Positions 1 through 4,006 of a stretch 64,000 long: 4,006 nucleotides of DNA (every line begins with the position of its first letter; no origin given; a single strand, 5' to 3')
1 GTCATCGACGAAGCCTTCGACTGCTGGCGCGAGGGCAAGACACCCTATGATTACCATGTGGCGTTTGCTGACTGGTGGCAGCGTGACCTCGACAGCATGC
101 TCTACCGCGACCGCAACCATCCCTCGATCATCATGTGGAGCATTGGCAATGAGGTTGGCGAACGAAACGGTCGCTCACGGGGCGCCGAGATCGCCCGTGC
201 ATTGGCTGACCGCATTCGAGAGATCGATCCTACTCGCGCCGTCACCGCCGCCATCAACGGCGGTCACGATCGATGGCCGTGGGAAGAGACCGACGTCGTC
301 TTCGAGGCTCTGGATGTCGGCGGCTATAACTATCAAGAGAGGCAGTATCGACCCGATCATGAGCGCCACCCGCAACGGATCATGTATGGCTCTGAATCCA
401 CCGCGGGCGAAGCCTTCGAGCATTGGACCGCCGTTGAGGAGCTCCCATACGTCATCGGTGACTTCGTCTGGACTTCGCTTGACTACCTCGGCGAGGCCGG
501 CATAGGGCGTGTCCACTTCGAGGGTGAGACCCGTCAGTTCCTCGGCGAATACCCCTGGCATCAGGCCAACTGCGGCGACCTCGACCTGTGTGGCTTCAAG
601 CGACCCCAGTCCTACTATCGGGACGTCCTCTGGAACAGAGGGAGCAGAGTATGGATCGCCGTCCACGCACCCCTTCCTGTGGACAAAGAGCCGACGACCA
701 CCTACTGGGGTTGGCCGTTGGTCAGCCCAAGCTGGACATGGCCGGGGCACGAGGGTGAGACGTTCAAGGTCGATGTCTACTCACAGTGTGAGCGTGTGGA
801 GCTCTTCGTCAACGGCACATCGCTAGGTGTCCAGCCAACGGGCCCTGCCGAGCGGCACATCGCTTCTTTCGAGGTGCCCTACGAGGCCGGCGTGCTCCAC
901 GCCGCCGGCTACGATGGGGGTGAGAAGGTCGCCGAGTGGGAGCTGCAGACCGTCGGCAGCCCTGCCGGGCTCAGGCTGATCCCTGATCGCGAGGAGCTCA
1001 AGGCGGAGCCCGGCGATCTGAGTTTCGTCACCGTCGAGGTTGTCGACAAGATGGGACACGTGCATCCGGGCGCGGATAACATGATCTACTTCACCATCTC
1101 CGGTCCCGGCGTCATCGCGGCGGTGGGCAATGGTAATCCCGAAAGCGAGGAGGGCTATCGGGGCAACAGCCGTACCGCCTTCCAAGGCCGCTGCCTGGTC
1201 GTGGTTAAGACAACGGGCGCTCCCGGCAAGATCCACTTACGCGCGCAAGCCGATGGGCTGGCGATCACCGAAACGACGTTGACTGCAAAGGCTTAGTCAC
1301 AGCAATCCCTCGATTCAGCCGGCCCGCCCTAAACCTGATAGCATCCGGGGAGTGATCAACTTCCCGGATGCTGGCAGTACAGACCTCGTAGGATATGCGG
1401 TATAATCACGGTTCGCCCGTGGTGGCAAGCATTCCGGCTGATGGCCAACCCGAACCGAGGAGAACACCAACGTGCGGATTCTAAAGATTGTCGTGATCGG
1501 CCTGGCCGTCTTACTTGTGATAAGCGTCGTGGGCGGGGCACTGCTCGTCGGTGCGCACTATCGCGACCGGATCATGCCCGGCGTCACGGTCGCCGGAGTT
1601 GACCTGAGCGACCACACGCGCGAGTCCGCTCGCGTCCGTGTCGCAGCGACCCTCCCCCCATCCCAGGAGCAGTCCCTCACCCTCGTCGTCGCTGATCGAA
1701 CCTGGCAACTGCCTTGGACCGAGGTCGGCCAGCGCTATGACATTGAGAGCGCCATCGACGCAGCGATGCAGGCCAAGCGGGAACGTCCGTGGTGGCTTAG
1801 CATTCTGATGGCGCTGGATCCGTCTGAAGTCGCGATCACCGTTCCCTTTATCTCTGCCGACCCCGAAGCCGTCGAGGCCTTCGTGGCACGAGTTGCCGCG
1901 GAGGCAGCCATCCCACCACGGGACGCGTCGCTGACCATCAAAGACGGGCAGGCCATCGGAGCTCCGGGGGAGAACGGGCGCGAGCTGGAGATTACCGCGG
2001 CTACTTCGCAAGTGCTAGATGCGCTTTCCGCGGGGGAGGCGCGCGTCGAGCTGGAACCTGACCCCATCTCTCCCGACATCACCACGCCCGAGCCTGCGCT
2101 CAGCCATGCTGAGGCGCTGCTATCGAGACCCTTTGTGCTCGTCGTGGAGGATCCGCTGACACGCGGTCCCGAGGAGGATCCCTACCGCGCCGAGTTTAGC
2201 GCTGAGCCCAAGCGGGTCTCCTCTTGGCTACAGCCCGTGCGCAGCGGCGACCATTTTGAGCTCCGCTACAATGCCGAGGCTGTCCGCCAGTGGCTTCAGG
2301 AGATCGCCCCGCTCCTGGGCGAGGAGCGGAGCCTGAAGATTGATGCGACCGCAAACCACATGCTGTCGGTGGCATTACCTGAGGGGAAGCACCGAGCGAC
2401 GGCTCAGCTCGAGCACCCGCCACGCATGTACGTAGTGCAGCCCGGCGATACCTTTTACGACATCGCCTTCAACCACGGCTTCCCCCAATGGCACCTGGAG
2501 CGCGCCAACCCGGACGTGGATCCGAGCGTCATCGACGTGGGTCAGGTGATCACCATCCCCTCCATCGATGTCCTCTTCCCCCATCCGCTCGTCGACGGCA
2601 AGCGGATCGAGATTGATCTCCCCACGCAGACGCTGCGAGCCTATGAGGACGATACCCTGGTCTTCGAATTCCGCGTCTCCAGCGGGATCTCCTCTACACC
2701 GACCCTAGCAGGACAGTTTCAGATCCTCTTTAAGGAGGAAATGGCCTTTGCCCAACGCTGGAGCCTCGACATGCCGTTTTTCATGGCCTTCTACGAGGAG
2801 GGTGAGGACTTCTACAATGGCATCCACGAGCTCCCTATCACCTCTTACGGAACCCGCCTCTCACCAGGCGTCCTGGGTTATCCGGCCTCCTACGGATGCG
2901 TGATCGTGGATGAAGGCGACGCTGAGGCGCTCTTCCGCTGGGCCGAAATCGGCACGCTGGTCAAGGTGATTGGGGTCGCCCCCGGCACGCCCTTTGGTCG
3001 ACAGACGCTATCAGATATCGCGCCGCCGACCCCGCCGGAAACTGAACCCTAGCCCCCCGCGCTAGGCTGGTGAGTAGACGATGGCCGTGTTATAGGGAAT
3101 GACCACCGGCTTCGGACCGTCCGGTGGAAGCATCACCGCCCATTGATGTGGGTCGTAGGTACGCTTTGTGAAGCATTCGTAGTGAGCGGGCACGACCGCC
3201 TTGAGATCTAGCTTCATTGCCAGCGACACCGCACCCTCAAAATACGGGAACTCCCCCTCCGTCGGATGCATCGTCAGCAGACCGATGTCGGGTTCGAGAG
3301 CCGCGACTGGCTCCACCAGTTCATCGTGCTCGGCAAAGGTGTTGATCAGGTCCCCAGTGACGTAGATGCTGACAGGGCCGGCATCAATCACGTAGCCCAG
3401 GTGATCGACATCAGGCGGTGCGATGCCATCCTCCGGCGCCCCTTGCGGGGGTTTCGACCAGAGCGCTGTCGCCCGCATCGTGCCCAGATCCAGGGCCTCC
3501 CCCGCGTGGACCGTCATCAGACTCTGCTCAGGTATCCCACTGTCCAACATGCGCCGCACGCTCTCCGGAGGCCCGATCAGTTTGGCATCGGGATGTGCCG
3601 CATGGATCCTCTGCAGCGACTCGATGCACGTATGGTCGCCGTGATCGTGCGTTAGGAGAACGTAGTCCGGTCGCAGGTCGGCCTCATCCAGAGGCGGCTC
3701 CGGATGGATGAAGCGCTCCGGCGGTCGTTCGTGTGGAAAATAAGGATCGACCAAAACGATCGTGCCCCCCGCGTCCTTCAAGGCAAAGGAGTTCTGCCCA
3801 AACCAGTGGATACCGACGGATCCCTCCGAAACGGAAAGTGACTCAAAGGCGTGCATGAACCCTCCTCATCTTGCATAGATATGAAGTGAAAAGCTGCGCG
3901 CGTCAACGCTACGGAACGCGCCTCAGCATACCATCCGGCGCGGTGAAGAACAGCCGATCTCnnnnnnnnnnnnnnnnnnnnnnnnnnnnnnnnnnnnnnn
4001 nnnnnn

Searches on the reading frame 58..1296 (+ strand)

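Call 73: search_protein_families(library=pfam, proteins=[window:58-1296:+], max_evalue=0.0001)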
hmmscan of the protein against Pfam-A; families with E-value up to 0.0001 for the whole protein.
window:58-1296:+ (412 aa): 3 families
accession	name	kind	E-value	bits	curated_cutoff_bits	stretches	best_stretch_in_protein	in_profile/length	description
PF18565.7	Glyco_hydro2_C5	-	5.4e-33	113.4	32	1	305-405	1-101/103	Glycoside hydrolase family 2 C-terminal domain 5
PF16355.11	DUF4982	-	7.9e-19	67.8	23.9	1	233-292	1-61/61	Domain of unknown function (DUF4982)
PF02836.23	Glyco_hydro_2_C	-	1.7e-11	44.2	21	1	12-67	115-163/302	Glycosyl hydrolases family 2, TIM barrel domain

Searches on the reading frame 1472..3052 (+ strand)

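Call 73: search_protein_families(library=pfam, proteins=[window:1472-3052:+], max_evalue=0.0001)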
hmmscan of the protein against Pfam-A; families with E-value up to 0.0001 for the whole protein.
window:1472-3052:+ (526 aa): 3 families
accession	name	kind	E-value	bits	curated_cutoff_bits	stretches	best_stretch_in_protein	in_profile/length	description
PF12229.13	PG_binding_4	-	6.3e-16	59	22.1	1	78-191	1-115/117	Putative peptidoglycan binding domain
PF03734.19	YkuD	-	1e-14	55.8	23.4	1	377-499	2-146/146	L,D-transpeptidase catalytic domain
PF01476.26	LysM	-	3.1e-09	37.1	20.9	1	320-363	1-43/43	LysM domain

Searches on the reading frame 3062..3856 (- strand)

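Call 73: search_protein_families(library=pfam, proteins=[window:3062-3856:-], max_evalue=0.0001)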
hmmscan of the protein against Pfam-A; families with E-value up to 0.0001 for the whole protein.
window:3062-3856:- (264 aa): 3 families
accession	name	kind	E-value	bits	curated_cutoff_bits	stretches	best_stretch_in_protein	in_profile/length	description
PF12706.13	Lactamase_B_2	-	3.5e-14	53.3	27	1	34-226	3-200/200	Beta-lactamase superfamily domain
PF13483.12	Lactamase_B_3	-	3.4e-11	43.8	24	1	16-225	2-160/160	Beta-lactamase superfamily domain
PF00753.33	Lactamase_B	-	7.1e-06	26.5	22.7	1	19-76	4-57/196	Metallo-beta-lactamase superfamily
